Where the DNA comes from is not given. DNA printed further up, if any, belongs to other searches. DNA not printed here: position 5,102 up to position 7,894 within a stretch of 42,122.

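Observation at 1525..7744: Three-gene module that reads as a signal-gated transmembrane electron wire (cNMP + FHA inputs fused to redox subunits)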

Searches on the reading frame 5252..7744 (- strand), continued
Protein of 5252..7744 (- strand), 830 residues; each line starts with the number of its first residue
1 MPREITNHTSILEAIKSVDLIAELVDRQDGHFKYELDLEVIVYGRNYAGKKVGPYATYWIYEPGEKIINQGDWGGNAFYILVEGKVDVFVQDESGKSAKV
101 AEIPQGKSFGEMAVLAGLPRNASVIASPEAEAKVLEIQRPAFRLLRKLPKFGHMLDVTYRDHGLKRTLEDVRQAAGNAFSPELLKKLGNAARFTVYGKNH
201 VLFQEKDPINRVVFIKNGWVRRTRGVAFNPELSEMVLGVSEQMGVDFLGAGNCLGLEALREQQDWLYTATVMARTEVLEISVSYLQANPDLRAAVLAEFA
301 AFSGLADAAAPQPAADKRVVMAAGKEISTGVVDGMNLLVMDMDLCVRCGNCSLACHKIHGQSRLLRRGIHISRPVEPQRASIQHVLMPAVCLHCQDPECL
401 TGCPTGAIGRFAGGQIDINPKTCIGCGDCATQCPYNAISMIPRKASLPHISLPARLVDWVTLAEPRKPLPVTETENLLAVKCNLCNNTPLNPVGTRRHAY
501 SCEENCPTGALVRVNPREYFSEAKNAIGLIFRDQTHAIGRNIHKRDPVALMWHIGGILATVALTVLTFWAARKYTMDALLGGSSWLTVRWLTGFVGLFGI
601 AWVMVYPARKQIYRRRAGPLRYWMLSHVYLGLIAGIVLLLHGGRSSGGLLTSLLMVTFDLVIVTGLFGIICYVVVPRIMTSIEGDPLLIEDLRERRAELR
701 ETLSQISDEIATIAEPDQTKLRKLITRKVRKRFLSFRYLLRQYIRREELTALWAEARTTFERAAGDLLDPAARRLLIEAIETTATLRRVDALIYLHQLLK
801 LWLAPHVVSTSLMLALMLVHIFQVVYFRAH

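Call 39: find_encoding_contigs(protein=P0284, flank=8000, max_places=1)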
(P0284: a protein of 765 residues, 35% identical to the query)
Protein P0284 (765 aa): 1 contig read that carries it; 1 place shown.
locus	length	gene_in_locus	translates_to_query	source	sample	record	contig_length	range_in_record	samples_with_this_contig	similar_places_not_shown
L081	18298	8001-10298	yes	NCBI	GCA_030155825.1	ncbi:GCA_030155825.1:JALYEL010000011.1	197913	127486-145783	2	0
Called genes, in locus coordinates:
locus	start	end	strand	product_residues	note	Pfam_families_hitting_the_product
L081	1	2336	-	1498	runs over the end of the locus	-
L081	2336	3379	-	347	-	-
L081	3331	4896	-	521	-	PF14537:Cytochrom_c3_2 (faint), PF22113:Mtrc-MtrF_II-IV_dom (faint), PF14522:Cytochrome_C7 (weak)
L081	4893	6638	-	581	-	-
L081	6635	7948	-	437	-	PF02085:Cytochrom_CIII (faint), PF14522:Cytochrome_C7 (weak), PF14537:Cytochrom_c3_2 (faint)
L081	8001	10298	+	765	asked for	PF00027:cNMP_binding, PF00037:Fer4 (faint), PF12797:Fer4_2 (faint), PF12837:Fer4_6 (faint), PF13187:Fer4_9 (weak), PF13247:Fer4_11 (weak), PF12838:Fer4_7 (weak), PF13187:Fer4_9 (weak), +4 more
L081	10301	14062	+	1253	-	PF00498:FHA, PF16697:Yop-YscD_cpl, PF00498:FHA, PF00037:Fer4 (weak), PF13237:Fer4_10 (weak), PF14697:Fer4_21 (weak), PF07992:Pyr_redox_2, PF13738:Pyr_redox_3, +7 more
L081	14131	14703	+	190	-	-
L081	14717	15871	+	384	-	PF00180:Iso_dh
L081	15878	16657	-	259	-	-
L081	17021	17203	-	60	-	-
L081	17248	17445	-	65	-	-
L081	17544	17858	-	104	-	PF13428:TPR_14 (faint), PF14559:TPR_19 (weak)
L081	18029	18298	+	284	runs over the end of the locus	PF04250:DUF429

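Call 40: find_encoding_contigs(protein=P0272, flank=8000, max_places=1)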
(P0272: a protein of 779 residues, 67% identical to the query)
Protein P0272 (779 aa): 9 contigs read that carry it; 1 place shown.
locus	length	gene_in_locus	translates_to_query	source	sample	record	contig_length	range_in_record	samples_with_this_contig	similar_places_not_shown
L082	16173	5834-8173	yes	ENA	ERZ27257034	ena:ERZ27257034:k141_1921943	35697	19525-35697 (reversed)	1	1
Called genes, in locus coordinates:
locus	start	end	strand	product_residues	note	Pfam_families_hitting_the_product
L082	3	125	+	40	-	?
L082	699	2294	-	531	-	PF00009:GTP_EFTU, PF01926:MMR_HSR1 (weak), PF22042:EF-G_D2, PF03144:GTP_EFTU_D2, PF16658:RF3_C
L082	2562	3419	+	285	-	-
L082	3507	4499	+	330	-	-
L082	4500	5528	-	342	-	-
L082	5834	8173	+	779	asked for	PF00027:cNMP_binding, PF13187:Fer4_9 (faint), PF00037:Fer4 (faint), PF12837:Fer4_6 (faint), PF12838:Fer4_7 (weak), PF13183:Fer4_8 (faint), PF13247:Fer4_11 (weak), PF12838:Fer4_7 (weak), +3 more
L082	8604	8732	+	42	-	-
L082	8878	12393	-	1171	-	PF00498:FHA, PF16697:Yop-YscD_cpl, PF00498:FHA, PF16697:Yop-YscD_cpl, PF14537:Cytochrom_c3_2 (faint), PF03486:HI0933_like (faint), PF07992:Pyr_redox_2, PF13738:Pyr_redox_3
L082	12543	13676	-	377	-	PF13672:PP2C_2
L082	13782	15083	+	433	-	PF18130:ATPgrasp_N, PF13535:ATP-grasp_4, PF18603:LAL_C2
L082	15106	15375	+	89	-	PF01106:NifU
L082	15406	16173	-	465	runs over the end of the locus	PF04055:Radical_SAM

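Call 41: find_encoding_contigs(protein=P0364, flank=8000, max_places=1)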
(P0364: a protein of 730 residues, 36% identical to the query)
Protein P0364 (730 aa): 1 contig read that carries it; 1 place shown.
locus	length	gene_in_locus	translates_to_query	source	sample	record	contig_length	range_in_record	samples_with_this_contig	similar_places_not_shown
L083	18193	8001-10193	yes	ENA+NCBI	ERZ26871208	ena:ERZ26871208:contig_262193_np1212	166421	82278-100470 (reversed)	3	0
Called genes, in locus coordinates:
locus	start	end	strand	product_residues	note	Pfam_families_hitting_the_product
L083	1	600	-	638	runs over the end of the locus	PF12439:GDE_N, PF06202:GDE_C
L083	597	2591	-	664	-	PF00149:Metallophos (weak), PF09587:PGA_cap (faint), PF02872:5_nucleotid_C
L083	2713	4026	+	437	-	PF02085:Cytochrom_CIII (faint), PF14522:Cytochrome_C7 (weak)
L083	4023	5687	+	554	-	-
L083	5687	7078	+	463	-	PF22113:Mtrc-MtrF_II-IV_dom (faint), PF14537:Cytochrom_c3_2 (faint), PF14522:Cytochrome_C7 (weak)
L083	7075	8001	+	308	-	PF14537:Cytochrom_c3_2 (faint), PF14522:Cytochrome_C7 (weak)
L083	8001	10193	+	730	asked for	PF00027:cNMP_binding, PF13187:Fer4_9 (faint), PF00037:Fer4 (faint), PF12837:Fer4_6 (faint), PF13183:Fer4_8 (faint), PF12838:Fer4_7 (weak), PF13247:Fer4_11 (weak), PF12838:Fer4_7 (weak), +2 more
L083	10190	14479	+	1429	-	PF00498:FHA, PF16697:Yop-YscD_cpl, PF00498:FHA, PF16697:Yop-YscD_cpl, PF00498:FHA, PF16697:Yop-YscD_cpl, PF00498:FHA, PF12838:Fer4_7, +10 more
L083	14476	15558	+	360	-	-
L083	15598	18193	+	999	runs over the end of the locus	PF08309:LVIVD (faint)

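Call 51: find_encoding_contigs(protein=P0292, flank=8000, max_places=1)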
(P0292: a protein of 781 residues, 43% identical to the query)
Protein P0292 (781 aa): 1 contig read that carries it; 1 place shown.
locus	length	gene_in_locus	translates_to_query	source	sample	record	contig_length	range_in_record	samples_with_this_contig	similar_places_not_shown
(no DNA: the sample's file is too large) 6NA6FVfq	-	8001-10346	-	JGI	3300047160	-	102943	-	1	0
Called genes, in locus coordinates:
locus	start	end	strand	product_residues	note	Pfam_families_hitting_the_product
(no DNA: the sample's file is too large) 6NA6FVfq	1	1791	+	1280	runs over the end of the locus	PF22113:Mtrc-MtrF_II-IV_dom (faint), PF08309:LVIVD (faint)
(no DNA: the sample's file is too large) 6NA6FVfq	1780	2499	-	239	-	-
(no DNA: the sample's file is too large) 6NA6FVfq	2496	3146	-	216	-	PF13424:TPR_12 (faint), PF00515:TPR_1 (faint), PF07719:TPR_2 (faint)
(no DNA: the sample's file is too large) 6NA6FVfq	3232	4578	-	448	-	PF00069:Pkinase, PF07714:PK_Tyr_Ser-Thr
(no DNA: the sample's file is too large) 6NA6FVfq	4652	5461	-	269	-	PF07719:TPR_2 (faint)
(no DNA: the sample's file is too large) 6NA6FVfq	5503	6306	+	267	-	PF02085:Cytochrom_CIII (faint), PF14537:Cytochrom_c3_2 (faint), PF14522:Cytochrome_C7 (weak)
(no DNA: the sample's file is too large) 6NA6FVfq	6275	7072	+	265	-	PF09699:Paired_CXXCH_1 (faint), PF14522:Cytochrome_C7 (weak)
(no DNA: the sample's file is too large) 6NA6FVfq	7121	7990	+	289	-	PF14537:Cytochrom_c3_2 (faint), PF14522:Cytochrome_C7 (weak)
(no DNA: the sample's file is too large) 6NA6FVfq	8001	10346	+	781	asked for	PF00027:cNMP_binding, PF00037:Fer4 (faint), PF12837:Fer4_6 (faint), PF13187:Fer4_9 (faint), PF13237:Fer4_10 (faint), PF12838:Fer4_7 (faint), PF13247:Fer4_11 (weak)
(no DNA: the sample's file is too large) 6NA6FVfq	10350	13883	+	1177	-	PF00498:FHA, PF16697:Yop-YscD_cpl, PF00498:FHA, PF16697:Yop-YscD_cpl, PF00498:FHA, PF12838:Fer4_7, PF13237:Fer4_10, PF07992:Pyr_redox_2, +8 more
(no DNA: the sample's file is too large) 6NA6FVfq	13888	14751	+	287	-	PF02085:Cytochrom_CIII (faint), PF14537:Cytochrom_c3_2 (faint), PF14522:Cytochrome_C7 (weak)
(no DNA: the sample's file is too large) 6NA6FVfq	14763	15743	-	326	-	PF02627:CMD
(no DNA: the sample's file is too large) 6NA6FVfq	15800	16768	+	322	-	PF00126:HTH_1, PF03466:LysR_substrate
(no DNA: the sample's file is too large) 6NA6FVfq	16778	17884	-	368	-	PF01391:Collagen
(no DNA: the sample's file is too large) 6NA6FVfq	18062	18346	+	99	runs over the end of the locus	-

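Call 52: find_encoding_contigs(protein=P0329, flank=8000, max_places=1)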
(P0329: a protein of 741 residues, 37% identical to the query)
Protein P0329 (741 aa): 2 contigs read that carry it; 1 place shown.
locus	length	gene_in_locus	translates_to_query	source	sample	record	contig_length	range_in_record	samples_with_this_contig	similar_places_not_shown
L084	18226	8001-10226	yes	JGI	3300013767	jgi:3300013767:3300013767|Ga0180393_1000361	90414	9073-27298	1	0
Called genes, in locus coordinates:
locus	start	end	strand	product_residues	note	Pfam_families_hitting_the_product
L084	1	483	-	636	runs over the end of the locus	PF12439:GDE_N, PF06202:GDE_C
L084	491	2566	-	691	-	PF09587:PGA_cap (weak), PF02872:5_nucleotid_C (weak)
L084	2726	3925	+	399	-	PF02085:Cytochrom_CIII (faint), PF14522:Cytochrome_C7 (faint), PF22113:Mtrc-MtrF_II-IV_dom (faint)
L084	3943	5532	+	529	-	-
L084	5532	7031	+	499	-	PF22113:Mtrc-MtrF_II-IV_dom (faint), PF14537:Cytochrom_c3_2 (faint), PF14522:Cytochrome_C7 (weak)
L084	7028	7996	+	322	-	PF02085:Cytochrom_CIII (faint), PF14522:Cytochrome_C7 (faint), PF14537:Cytochrom_c3_2 (faint)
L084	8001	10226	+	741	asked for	PF00027:cNMP_binding, PF13187:Fer4_9 (faint), PF00037:Fer4 (faint), PF13183:Fer4_8 (faint), PF13237:Fer4_10 (faint), PF14697:Fer4_21 (faint), PF13247:Fer4_11 (weak), PF12838:Fer4_7 (weak)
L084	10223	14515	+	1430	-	PF00498:FHA, PF16697:Yop-YscD_cpl, PF00498:FHA, PF16697:Yop-YscD_cpl, PF00498:FHA, PF16697:Yop-YscD_cpl, PF00498:FHA, PF07992:Pyr_redox_2, +10 more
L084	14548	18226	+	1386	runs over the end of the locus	PF08309:LVIVD (faint)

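Call 55: search_protein_families(library=ncbifam, proteins=[L081:4893-6638:-, L083:4023-5687:+, L081:6635-7948:-, L081:3331-4896:-, L081:2336-3379:-, L081:10301-14062:+], max_evalue=0.01)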
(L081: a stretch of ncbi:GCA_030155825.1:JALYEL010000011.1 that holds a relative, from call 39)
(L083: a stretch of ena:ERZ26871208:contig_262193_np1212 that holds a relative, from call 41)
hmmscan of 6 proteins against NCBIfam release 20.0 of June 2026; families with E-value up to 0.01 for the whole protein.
L081:4893-6638:- (581 aa): 0 families

L083:4023-5687:+ (554 aa): 0 families

L081:6635-7948:- (437 aa): 3 families
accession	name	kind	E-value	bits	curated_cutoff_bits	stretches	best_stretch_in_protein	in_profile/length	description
TIGR04257.1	nanowire_3heme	domain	0.0025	18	40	1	40-109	13-74/75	c(7)-type cytochrome triheme domain-containing protein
NF045722.1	c3_cytochr_TmcA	equivalog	0.003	17.4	114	1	140-203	64-124/125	acidic tetraheme cytochrome c3 TmcA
NF045713.1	CxxCH_16_HmcA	equivalog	0.0044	15.7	400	1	138-286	63-252/541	sulfate respiration complex hexadecaheme cytochrome HmcA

L081:3331-4896:- (521 aa): 4 families
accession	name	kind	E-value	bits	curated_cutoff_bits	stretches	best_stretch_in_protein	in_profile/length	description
TIGR04257.1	nanowire_3heme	domain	2.7e-13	49.9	40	2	455-509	20-75/75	c(7)-type cytochrome triheme domain-containing protein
NF045722.1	c3_cytochr_TmcA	equivalog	4.6e-11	42.7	114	2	273-342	39-104/125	acidic tetraheme cytochrome c3 TmcA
TIGR03508.1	decahem_SO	subfamily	0.00054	19.5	192.2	0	366-513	17-179/258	DmsE family decaheme c-type cytochrome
TIGR01905.1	paired_CXXCH_1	subfamily_domain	0.0072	16.2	25.2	1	139-170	7-38/41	doubled CXXCH domain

L081:2336-3379:- (347 aa): 2 families
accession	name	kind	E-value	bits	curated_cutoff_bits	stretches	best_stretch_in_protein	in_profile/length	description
NF045722.1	c3_cytochr_TmcA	equivalog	0.0003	20.7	114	1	43-123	43-112/125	acidic tetraheme cytochrome c3 TmcA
TIGR01905.1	paired_CXXCH_1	subfamily_domain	0.0033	17.3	25.2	1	165-196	8-39/41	doubled CXXCH domain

L081:10301-14062:+ (1253 aa): 112 families (the best 25 are shown)
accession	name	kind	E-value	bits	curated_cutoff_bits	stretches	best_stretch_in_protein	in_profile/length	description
TIGR04018.1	Bthiol_YpdA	hypoth_equivalog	1.2e-35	122.9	339.9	1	945-1215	1-264/316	YpdA family putative bacillithiol disulfide reductase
NF049868.1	FhaB_Rv0019c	equivalog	7.1e-34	117.1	125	2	215-312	60-157/158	FHA domain-containing protein FhaB/FipA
TIGR03354.1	VI_FHA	hypoth_equivalog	5.4e-23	82.5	120.25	3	352-401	21-73/420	type VI secretion system-associated FHA domain protein TagH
NF041660.2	oxygluDhInhib_OdhI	equivalog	1.1e-21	77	200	3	213-308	28-122/130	oxoglutarate dehydrogenase inhibitor Odhl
TIGR01292.1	TRX_reduct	equivalog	3.6e-15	55.6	343.45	1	945-1207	2-245/300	thioredoxin-disulfide reductase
TIGR02500.1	type_III_yscD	equivalog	1.3e-13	50.7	86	1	109-164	4-60/413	type III secretion system inner membrane ring subunit SctD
NF033760.1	gliding_GltG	equivalog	2.7e-13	49.4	650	3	255-311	38-94/650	adventurous gliding motility protein GltG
NF040864.1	HgcB_ferredoxin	equivalog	1.8e-10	40.5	99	1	823-875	11-63/93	mercury methylation ferredoxin HgcB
NF006221.0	PRK08348.1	subfamily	3.3e-10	39.8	124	1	823-877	41-96/136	NADH-plastoquinone oxidoreductase subunit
TIGR04395.1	cutC_activ_rSAM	equivalog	6.2e-10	38.8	360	1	818-928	46-159/309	choline TMA-lyase-activating enzyme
NF040770.1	hetero_SS_HdrA2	exception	7.2e-10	37.6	1100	1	818-878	569-628/777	CoB-CoM heterodisulfide reductase HdrA2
NF043039.1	HgcAB_like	equivalog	9.1e-10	38.6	285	1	818-874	292-350/350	HgcAB-like fusion protein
TIGR00275.1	TIGR00275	subfamily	3.4e-09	36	183.8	2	1012-1085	105-171/401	aminoacetone oxidase family FAD-binding enzyme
NF007205.0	PRK09626.1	equivalog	3.2e-08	33.5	93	1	823-870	14-68/105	2-oxoglutarate-acceptor oxidoreductase subunit OorD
TIGR01944.1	rnfB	subfamily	3.6e-08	33.2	68.7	1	808-879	95-166/190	RnfABCDGE type electron transport complex subunit B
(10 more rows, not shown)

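Call 70: list_cluster_members(proteins=[P0228, P0142, P0144, P0179, P0196, P0172, P0137, P0222, P0131, P0126])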
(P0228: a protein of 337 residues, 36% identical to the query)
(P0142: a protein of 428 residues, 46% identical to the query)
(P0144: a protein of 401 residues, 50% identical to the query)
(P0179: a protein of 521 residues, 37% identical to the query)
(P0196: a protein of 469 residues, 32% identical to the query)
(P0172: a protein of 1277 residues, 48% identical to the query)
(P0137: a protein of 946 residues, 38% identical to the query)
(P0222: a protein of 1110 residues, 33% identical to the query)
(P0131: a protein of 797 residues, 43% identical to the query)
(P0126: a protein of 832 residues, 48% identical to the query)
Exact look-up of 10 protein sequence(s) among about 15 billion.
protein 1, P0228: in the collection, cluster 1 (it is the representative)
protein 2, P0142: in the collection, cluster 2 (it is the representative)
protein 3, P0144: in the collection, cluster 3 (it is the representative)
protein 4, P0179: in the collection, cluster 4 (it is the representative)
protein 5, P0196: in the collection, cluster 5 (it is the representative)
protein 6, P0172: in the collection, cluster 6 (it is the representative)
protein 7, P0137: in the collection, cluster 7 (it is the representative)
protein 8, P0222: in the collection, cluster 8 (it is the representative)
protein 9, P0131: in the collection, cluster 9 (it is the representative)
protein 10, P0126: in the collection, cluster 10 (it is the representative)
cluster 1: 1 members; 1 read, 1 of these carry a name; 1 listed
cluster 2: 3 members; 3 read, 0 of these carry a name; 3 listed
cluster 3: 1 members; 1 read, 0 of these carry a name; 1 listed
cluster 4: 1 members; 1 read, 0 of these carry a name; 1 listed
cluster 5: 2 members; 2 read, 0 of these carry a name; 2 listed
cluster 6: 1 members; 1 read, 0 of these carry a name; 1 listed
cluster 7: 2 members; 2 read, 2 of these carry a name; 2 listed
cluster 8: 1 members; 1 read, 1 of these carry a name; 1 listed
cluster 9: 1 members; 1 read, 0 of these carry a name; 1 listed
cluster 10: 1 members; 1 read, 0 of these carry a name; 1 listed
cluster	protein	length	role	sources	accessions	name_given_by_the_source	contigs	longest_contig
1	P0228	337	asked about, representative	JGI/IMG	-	hypothetical protein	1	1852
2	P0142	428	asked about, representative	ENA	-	-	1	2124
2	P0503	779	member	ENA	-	-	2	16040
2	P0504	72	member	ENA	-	-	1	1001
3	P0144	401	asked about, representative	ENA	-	-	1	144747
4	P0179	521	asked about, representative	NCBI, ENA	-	-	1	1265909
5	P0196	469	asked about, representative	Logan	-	-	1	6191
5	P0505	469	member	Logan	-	-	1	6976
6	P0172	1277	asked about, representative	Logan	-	-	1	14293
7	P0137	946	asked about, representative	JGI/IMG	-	Fe-S-cluster-containing dehydrogenase component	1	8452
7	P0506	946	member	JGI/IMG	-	Fe-S-cluster-containing dehydrogenase component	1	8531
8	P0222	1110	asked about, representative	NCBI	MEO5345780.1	MAG: cyclic nucleotide-binding domain-containing protein [Magnetococcus sp. YQC-9]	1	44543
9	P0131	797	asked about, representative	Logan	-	-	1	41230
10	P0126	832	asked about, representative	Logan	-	-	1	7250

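Call 71: find_encoding_contigs(protein=P0179, flank=7000, max_places=1)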
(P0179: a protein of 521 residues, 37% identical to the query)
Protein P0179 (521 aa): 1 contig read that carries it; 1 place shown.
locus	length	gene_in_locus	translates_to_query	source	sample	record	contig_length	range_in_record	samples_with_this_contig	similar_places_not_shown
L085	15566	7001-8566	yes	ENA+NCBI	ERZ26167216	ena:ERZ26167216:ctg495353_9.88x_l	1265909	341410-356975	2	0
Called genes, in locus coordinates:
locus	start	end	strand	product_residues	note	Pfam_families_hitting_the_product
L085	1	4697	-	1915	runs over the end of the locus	PF00069:Pkinase, PF07714:PK_Tyr_Ser-Thr, PF14863:Alkyl_sulf_dimr (faint), PF07719:TPR_2 (faint), PF13428:TPR_14 (faint), PF14559:TPR_19 (faint), PF14853:Fis1_TPR_C (faint)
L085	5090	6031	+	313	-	PF14522:Cytochrome_C7 (faint), PF09699:Paired_CXXCH_1 (faint), PF22113:Mtrc-MtrF_II-IV_dom (weak)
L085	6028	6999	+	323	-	PF22113:Mtrc-MtrF_II-IV_dom (faint), PF14522:Cytochrome_C7 (faint)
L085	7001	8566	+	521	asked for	PF00027:cNMP_binding, PF14697:Fer4_21 (faint), PF12838:Fer4_7 (weak), PF13187:Fer4_9 (weak), PF13247:Fer4_11 (weak), PF25160:LdpA_Fe-S-bd (weak), PF12838:Fer4_7, PF13237:Fer4_10 (weak), +4 more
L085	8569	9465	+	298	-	-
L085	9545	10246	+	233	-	PF16697:Yop-YscD_cpl, PF00498:FHA, PF16697:Yop-YscD_cpl, PF00498:FHA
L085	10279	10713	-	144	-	PF01797:Y1_Tnp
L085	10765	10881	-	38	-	PF07963:N_methyl (weak)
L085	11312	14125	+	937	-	PF00133:tRNA-synt_1, PF09334:tRNA-synt_1g, PF13603:tRNA-synt_1_2, PF08264:Anticodon_1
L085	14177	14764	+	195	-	-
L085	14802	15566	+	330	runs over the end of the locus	PF10017:Methyltransf_33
